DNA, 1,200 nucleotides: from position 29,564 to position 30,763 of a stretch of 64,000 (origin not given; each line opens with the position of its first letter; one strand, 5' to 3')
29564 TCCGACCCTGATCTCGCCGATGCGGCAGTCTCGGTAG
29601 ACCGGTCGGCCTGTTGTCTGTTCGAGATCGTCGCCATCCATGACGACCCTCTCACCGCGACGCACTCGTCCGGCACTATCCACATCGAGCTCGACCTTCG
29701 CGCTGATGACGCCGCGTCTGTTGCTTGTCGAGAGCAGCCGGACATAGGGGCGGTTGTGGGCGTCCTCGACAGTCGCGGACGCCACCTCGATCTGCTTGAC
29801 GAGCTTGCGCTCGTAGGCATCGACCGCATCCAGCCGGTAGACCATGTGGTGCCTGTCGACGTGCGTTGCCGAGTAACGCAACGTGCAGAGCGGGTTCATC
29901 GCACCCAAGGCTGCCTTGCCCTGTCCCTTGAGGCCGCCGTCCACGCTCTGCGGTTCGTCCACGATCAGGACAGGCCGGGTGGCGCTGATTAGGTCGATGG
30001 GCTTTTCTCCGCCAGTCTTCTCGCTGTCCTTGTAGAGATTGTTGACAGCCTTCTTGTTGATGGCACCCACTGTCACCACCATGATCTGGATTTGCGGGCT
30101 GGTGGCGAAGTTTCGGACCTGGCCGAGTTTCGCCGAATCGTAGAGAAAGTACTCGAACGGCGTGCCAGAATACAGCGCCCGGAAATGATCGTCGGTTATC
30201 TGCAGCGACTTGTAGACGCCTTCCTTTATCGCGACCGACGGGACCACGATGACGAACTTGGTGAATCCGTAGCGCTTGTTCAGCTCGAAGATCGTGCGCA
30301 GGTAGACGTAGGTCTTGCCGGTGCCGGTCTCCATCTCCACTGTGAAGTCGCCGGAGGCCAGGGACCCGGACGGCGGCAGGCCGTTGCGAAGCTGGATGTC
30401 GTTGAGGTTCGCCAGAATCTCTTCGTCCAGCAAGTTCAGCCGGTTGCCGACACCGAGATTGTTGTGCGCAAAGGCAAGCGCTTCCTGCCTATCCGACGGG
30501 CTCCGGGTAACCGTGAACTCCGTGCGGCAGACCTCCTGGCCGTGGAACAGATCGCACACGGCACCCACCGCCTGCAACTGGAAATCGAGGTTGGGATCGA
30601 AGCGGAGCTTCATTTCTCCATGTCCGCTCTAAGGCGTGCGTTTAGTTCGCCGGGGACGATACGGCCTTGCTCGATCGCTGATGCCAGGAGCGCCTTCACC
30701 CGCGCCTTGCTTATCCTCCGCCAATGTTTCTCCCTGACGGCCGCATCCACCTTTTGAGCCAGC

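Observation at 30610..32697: Three-gene cassette of unknown function wedged between mod and res and translationally chained to res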

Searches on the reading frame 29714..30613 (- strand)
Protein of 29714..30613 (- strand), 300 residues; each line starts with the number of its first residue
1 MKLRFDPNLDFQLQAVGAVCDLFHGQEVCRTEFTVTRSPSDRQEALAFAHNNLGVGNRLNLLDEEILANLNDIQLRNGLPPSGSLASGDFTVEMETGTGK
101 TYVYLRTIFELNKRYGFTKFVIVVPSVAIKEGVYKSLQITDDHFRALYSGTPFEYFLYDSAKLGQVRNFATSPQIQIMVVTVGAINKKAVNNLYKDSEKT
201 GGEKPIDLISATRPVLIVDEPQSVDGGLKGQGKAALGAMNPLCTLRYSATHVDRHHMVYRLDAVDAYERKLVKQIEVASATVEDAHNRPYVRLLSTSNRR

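Call 50: find_related_loci(query=window:29714-30613:-, collection=metagenome_contigs, flank=8000)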
Query window:29714-30613:- (300 aa) in metagenome_contigs; peptide patterns used: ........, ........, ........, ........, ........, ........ (x = any residue, [..] = any of these).
600 stretches matched a pattern (row limit reached: there are more); 548 encode a relative of the query (tblastn E <= 1e-3); the best 80 are kept; 80 distinct loci.
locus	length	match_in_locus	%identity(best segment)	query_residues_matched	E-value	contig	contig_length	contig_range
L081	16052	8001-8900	89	1-300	0e+0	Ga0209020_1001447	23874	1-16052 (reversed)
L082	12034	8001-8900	87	1-300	3e-180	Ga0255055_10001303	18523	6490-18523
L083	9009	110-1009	85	1-300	5e-177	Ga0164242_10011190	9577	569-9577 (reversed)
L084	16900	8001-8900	84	1-300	1e-176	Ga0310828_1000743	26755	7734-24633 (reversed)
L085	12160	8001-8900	83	1-300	9e-176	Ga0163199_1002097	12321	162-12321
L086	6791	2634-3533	84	1-300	1e-176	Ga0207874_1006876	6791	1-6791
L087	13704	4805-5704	84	1-300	2e-175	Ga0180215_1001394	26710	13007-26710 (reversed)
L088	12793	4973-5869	84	1-299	2e-174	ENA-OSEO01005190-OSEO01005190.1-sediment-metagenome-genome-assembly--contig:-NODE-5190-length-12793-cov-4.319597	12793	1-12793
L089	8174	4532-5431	83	1-300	5e-174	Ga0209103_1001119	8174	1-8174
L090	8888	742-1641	83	1-300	4e-174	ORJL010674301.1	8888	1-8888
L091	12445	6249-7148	83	1-300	1e-173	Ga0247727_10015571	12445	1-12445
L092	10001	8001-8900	84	1-300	1e-173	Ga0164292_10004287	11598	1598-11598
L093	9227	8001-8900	83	1-300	3e-173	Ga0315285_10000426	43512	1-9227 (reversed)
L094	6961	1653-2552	81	1-300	7e-174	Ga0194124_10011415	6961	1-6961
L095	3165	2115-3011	83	1-300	0e+0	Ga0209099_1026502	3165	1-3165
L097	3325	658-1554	82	1-300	0e+0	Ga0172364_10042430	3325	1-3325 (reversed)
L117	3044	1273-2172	80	1-300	7e-179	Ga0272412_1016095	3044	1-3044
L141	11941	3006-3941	78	1-300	3e-167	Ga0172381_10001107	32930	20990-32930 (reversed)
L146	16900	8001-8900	81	1-300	3e-167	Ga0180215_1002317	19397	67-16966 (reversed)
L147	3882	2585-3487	80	1-300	4e-173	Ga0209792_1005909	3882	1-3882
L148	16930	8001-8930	79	1-300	1e-166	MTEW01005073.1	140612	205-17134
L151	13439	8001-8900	79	1-300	2e-166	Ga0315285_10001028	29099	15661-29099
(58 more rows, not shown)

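Call 56: search_protein_families(library=pfam, proteins=[L151:6943-8004:+, L141:1819-3009:+, L097:236-661:+, L147:1659-2585:+, L117:263-1276:+, L081:7493-7747:+, L148:6173-6808:+, L148:6796-7881:+, L146:4566-5552:+, L146:5552-7891:+], max_evalue=0.001)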
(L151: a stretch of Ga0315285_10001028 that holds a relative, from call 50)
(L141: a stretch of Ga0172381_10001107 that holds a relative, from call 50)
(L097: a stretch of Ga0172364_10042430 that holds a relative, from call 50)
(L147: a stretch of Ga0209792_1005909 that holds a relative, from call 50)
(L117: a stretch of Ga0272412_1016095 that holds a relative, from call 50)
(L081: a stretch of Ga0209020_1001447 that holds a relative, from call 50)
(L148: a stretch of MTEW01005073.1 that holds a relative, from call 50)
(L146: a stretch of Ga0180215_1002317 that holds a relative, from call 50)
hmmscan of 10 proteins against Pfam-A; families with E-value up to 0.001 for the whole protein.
L151:6943-8004:+ (353 aa): 1 family
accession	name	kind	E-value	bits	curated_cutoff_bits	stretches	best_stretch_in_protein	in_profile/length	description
PF13310.11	Virulence_RhuM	-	3.3e-114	380.8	33.7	1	68-320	1-249/252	Virulence protein RhuM family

L141:1819-3009:+ (396 aa): 2 families
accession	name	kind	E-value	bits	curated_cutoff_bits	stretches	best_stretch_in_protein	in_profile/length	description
PF06250.17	YhcG_C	-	6.6e-58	195.4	32.5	1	225-378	2-155/157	YhcG PDDEXK nuclease domain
PF17761.7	DUF1016_N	-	4.2e-36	124.5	32.8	1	33-200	2-137/137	DUF1016 N-terminal domain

L097:236-661:+ (141 aa): 2 families
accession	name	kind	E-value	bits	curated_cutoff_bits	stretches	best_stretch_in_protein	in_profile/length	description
PF05635.17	23S_rRNA_IVP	-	1.3e-37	128.6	33.8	1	22-123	1-105/106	23S rRNA-intervening sequence protein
PF22296.2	bAvd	-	0.00011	23.1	40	1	24-125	1-103/107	bAvd-like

L147:1659-2585:+ (308 aa): 0 families

L117:263-1276:+ (337 aa): 1 family
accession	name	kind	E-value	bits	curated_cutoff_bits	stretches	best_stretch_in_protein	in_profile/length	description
PF13091.12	PLDc_2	-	1.2e-08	35.3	27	1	79-151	58-127/132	PLD-like domain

L081:7493-7747:+ (84 aa): 1 family
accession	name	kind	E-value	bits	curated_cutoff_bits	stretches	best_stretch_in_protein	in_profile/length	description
PF07927.17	HicA_toxin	-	6.4e-05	23.4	27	1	23-71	2-52/58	HicA toxin of bacterial toxin-antitoxin,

L148:6173-6808:+ (211 aa): 1 family
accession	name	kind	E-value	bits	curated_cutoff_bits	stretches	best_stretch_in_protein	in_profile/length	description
PF14487.12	DarT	-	3.4e-64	216.7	22.5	1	10-211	1-201/201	ssDNA thymidine ADP-ribosyltransferase, DarT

L148:6796-7881:+ (361 aa): 1 family
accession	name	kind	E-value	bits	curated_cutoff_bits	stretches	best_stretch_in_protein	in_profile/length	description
PF01661.27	Macro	-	8.1e-25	87.5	22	1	27-139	1-116/118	Macro domain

L146:4566-5552:+ (328 aa): 1 family
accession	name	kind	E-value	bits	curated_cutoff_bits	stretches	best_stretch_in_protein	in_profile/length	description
PF00004.35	AAA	-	1.6e-28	100.2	21.2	1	126-251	1-130/131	ATPase family associated with various cellular activities (AAA)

L146:5552-7891:+ (779 aa): 1 family
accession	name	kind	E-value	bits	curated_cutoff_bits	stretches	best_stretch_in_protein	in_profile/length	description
PF00082.27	Peptidase_S8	-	2.2e-29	103.1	21.8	1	258-593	4-288/288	Subtilase family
